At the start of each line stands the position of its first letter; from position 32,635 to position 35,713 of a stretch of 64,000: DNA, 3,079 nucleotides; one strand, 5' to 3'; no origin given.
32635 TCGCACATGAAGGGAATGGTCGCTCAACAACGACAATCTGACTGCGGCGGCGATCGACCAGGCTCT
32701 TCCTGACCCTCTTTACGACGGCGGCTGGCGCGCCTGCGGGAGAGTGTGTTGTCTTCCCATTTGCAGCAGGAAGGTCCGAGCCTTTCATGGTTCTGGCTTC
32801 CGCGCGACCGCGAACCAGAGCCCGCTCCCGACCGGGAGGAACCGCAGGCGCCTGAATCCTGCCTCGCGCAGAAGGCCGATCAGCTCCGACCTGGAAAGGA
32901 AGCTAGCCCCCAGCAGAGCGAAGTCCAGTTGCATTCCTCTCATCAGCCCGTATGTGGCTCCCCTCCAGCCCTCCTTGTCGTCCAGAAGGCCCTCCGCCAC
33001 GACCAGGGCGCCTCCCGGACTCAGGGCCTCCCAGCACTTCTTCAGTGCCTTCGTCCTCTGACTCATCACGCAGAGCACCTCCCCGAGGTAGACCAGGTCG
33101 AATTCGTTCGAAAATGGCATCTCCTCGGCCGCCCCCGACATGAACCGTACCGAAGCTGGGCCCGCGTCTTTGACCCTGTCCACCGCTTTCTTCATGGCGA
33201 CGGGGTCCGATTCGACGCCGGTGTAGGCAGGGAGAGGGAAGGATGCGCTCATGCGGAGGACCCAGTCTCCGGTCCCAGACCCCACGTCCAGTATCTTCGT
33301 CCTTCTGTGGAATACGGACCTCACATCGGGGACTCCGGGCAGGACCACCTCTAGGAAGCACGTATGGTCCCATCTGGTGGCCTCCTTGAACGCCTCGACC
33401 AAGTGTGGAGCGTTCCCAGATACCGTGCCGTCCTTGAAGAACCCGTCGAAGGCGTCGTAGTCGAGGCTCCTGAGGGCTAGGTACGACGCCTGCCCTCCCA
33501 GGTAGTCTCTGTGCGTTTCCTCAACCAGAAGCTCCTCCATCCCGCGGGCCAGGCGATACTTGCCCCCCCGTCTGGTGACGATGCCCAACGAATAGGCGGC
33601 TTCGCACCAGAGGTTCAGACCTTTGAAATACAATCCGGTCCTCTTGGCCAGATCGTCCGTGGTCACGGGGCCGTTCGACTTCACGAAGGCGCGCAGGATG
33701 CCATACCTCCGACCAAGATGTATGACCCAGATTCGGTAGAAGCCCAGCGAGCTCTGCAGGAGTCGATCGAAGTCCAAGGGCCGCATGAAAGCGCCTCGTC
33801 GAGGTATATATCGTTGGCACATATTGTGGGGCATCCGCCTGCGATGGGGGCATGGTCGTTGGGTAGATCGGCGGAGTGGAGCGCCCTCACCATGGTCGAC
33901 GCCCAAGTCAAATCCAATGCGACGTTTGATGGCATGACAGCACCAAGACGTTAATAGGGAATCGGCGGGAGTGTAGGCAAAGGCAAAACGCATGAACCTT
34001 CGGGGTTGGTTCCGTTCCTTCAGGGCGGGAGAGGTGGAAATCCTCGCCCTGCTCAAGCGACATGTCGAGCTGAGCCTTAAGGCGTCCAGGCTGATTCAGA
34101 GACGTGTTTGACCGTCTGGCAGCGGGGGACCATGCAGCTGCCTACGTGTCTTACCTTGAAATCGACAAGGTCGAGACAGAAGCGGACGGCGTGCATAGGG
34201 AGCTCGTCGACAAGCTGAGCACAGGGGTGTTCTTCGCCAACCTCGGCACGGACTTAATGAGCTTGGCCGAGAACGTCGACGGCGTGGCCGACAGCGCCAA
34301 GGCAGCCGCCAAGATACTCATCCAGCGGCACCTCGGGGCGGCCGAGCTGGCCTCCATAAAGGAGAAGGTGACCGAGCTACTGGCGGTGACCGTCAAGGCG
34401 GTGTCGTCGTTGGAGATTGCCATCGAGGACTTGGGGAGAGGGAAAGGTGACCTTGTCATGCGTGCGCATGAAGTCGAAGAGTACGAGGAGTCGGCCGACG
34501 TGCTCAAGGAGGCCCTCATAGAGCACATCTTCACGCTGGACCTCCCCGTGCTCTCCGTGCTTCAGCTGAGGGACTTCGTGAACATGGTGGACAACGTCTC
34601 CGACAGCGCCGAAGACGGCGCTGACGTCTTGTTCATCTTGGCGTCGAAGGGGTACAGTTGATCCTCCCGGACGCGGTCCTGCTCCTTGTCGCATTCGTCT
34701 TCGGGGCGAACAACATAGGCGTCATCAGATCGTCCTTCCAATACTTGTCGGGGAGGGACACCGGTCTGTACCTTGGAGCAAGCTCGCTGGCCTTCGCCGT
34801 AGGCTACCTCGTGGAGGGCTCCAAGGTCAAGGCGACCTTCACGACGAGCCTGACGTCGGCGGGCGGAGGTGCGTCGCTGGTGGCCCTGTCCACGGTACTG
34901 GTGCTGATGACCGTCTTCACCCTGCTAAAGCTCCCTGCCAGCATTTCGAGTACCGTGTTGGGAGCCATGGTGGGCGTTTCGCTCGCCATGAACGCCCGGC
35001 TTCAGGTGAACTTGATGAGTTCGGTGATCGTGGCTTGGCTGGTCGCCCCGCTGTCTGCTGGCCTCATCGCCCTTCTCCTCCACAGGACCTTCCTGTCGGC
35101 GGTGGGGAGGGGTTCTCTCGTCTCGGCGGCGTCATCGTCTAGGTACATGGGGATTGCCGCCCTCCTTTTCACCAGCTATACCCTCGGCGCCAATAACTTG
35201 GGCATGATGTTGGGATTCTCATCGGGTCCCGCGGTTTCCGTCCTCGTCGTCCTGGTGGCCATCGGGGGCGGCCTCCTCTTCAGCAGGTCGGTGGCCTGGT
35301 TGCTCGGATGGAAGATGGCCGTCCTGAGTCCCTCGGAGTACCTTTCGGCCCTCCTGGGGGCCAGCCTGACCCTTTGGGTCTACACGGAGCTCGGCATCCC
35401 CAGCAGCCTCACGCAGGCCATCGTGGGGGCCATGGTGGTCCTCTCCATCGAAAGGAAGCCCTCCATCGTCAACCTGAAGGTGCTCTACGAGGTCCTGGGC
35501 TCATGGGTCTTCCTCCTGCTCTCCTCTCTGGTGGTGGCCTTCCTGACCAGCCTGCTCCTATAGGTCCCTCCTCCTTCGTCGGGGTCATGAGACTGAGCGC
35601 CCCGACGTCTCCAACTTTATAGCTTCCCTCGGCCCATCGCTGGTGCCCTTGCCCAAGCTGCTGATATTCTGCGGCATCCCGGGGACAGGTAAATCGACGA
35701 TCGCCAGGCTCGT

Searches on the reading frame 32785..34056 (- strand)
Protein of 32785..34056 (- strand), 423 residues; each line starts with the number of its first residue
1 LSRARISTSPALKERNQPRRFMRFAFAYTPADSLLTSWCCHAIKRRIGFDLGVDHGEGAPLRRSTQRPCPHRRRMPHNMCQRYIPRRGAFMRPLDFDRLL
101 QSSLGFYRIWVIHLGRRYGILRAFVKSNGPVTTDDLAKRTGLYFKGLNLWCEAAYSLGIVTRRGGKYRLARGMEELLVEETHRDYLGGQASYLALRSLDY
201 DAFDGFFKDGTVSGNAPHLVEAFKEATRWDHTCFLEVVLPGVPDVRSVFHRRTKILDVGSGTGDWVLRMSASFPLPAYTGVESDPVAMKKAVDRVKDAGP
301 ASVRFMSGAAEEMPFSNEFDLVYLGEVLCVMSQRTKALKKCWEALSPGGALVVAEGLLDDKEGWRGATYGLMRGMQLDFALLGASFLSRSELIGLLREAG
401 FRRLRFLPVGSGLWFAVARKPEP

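Call 23: search_protein_families(library=pfam, proteins=[window:32785-34056:-], max_evalue=0.001)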
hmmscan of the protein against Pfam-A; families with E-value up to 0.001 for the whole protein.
window:32785-34056:- (423 aa): 8 families
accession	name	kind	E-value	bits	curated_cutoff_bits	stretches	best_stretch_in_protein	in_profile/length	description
PF13649.12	Methyltransf_25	-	6.1e-16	59.3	27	1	255-349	1-97/97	Methyltransferase domain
PF08241.18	Methyltransf_11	-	1.8e-14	54.6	21.2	1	256-353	1-95/95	Methyltransferase domain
PF08242.18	Methyltransf_12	-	6.3e-13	49.7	30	1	256-351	1-98/98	Methyltransferase domain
PF01209.24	Ubie_methyltran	-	3.1e-12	46.8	20.1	1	251-355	47-153/233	ubiE/COQ5 methyltransferase family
PF13847.12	Methyltransf_31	-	6.9e-12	45.7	27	1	251-355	3-111/145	Methyltransferase domain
PF13489.12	Methyltransf_23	-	4.3e-11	43.2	27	1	251-402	22-160/164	Methyltransferase domain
PF00891.24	Methyltransf_2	-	1.5e-07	31.5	22.3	1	249-401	60-209/210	O-methyltransferase domain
PF02390.23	Methyltransf_4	-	7.4e-05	22.7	24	1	254-310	4-60/173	Putative methyltransferase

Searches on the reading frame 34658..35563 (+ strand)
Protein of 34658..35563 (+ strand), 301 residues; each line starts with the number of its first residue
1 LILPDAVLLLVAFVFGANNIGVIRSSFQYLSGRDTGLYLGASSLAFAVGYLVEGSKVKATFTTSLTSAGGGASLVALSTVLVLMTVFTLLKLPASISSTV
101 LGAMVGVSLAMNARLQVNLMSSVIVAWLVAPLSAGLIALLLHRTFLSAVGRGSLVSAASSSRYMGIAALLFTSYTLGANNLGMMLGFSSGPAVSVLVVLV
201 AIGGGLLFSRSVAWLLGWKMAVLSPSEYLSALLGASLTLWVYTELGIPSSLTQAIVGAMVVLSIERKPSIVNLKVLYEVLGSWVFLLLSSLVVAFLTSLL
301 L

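Call 23: search_protein_families(library=pfam, proteins=[window:34658-35563:+], max_evalue=0.001)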
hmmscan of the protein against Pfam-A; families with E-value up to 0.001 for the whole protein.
window:34658-35563:+ (301 aa): 1 family
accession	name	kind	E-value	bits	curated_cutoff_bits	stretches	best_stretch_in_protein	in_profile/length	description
PF01384.25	PHO4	-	4.2e-19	69.2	33.7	1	47-293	33-349/350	Phosphate transporter family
